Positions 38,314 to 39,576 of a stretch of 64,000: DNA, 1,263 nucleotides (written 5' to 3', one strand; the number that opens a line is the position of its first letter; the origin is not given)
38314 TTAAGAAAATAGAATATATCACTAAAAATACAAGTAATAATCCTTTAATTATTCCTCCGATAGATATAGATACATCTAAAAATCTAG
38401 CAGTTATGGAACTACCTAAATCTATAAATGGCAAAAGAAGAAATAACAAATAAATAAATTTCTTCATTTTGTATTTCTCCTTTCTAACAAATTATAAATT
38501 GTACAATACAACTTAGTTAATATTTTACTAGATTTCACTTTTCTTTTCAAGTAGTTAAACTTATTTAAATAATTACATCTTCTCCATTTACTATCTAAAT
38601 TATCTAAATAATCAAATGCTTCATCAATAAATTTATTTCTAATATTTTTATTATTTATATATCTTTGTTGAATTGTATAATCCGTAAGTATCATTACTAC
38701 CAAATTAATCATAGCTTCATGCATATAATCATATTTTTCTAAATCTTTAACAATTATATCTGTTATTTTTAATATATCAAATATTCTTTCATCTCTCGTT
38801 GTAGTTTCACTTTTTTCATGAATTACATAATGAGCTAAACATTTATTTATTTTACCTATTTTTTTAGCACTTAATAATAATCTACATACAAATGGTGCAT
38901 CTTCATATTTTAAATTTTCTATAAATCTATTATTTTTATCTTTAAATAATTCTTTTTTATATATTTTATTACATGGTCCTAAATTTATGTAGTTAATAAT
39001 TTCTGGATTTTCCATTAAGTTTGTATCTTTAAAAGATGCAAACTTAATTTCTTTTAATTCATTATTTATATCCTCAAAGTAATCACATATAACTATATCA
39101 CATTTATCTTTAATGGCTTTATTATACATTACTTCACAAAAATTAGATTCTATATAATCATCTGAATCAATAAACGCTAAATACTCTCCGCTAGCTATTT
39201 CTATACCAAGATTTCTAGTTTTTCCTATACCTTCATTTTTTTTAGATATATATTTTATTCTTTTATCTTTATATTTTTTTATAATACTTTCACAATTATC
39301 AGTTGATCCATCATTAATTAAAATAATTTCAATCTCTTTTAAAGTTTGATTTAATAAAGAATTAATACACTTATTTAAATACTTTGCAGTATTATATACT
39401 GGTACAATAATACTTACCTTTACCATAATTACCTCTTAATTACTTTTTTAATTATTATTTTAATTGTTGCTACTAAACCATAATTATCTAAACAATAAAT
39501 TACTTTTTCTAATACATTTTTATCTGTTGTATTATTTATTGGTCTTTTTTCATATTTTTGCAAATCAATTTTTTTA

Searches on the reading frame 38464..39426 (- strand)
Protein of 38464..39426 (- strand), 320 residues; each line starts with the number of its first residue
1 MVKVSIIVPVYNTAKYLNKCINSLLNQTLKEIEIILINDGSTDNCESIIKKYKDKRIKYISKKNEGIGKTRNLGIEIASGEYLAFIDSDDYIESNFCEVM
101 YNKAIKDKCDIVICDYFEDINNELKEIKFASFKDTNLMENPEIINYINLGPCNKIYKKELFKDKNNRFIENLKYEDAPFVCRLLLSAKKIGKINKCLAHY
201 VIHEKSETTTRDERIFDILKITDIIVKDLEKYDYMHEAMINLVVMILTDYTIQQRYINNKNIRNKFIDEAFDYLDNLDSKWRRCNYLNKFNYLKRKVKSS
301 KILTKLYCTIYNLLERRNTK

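Call 31: find_encoding_contigs(protein=window:38464-39426:-, flank=10000, max_places=1)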
Protein window:38464-39426:- (320 aa): 7 contigs read that carry it; 1 place shown.
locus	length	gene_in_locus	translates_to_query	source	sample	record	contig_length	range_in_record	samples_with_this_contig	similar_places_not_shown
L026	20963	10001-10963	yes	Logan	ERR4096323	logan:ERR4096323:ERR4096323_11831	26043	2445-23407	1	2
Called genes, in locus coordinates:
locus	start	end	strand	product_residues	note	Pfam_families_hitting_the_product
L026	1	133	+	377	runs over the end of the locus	PF00953:Glycos_transf_4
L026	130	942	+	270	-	PF01061:ABC2_membrane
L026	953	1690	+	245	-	PF00005:ABC_tran, PF13304:AAA_21 (faint)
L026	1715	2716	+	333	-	PF01073:3Beta_HSD, PF01370:Epimerase, PF02719:Polysacc_synt_2, PF04321:RmlD_sub_bind (weak), PF05368:NmrA, PF13460:NAD_binding_10, PF16363:GDP_Man_Dehyd, PF08485:Polysacc_syn_2C, +1 more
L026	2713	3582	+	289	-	PF01370:Epimerase, PF04321:RmlD_sub_bind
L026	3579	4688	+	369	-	PF03033:Glyco_transf_28 (weak), PF02350:Epimerase_2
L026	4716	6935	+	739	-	PF00535:Glycos_transf_2, PF10111:Glyco_tranf_2_2, PF13641:Glyco_tranf_2_3, PF00534:Glycos_transf_1, PF13692:Glyco_trans_1_4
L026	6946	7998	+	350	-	PF05050:Methyltransf_21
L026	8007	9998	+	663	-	PF00535:Glycos_transf_2, PF10111:Glyco_tranf_2_2, PF13506:Glyco_transf_21 (faint), PF13641:Glyco_tranf_2_3, PF00535:Glycos_transf_2, PF10111:Glyco_tranf_2_2, PF13641:Glyco_tranf_2_3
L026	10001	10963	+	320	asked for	PF00535:Glycos_transf_2, PF10111:Glyco_tranf_2_2, PF13641:Glyco_tranf_2_3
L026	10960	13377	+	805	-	PF13425:O-antigen_lig, PF20706:GT4-conflict, PF00534:Glycos_transf_1, PF13692:Glyco_trans_1_4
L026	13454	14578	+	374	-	PF04464:Glyphos_transf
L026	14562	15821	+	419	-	PF04464:Glyphos_transf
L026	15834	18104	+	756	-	PF04464:Glyphos_transf, PF00534:Glycos_transf_1 (weak)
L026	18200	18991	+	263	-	PF01061:ABC2_membrane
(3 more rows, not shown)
